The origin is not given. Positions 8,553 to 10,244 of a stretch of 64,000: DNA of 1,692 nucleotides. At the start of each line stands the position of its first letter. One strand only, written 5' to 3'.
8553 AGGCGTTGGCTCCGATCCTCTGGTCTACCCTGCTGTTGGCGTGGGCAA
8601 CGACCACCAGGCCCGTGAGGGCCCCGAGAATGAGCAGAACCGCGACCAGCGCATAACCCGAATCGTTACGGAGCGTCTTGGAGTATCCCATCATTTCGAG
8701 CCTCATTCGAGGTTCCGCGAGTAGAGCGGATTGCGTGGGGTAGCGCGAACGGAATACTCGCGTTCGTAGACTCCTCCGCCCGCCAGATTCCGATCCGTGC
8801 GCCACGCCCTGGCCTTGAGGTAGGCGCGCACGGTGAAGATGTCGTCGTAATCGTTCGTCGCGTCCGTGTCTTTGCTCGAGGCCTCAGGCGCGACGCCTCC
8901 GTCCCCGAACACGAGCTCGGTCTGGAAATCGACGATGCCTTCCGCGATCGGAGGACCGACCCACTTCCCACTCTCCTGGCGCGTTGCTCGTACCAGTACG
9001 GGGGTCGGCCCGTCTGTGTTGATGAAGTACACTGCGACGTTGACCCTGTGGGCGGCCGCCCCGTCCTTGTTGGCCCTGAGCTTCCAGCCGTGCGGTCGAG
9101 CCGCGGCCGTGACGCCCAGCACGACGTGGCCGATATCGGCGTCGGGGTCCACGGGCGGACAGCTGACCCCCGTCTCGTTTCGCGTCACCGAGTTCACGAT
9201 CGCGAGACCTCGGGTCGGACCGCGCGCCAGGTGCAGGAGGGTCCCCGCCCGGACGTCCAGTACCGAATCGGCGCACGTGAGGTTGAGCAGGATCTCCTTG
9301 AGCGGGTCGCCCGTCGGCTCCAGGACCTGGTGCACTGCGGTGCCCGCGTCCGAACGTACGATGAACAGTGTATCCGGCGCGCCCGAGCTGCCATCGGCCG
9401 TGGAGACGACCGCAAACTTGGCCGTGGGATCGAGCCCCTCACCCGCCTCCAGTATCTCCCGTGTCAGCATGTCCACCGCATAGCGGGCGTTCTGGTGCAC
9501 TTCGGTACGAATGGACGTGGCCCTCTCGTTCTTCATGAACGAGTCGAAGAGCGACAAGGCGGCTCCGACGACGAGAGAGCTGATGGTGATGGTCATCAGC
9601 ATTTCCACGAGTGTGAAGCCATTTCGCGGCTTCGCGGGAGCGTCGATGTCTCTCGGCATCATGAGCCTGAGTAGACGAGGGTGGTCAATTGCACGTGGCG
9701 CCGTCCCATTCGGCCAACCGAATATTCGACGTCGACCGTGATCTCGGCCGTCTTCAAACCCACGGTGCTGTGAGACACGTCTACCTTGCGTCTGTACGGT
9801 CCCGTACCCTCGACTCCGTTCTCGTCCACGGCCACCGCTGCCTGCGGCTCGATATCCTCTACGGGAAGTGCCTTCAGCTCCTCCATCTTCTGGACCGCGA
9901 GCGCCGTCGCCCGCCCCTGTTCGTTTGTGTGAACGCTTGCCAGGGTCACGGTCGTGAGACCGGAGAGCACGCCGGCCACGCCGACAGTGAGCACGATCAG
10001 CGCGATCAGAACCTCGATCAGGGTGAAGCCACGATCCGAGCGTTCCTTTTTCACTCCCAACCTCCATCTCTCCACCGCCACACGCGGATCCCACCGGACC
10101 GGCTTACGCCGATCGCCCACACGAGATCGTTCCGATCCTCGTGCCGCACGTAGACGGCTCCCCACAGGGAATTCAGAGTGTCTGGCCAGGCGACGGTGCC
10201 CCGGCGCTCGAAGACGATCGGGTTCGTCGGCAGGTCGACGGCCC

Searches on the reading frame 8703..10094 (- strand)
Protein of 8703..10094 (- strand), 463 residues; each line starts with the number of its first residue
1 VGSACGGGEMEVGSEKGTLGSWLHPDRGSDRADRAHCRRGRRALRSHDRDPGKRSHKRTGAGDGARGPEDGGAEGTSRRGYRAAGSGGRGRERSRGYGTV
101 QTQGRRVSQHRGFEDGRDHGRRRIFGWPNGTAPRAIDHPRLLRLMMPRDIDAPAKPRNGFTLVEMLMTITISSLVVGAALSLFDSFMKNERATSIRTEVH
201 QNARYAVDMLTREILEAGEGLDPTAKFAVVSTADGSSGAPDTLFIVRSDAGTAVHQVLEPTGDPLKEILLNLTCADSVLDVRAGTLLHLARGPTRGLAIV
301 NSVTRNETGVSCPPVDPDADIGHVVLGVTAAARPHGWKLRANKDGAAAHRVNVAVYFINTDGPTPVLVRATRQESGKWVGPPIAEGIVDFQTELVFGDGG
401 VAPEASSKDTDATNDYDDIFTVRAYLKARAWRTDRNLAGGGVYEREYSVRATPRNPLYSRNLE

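Call 58: search_protein_families(library=pfam, proteins=[window:8703-10094:-], max_evalue=0.00001)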
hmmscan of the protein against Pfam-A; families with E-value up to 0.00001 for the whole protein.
window:8703-10094:- (463 aa): 1 family
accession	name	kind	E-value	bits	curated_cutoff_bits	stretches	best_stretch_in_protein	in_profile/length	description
PF07963.17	N_methyl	-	1.4e-06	28.1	21.2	1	156-180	3-27/27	Prokaryotic N-terminal methylation motif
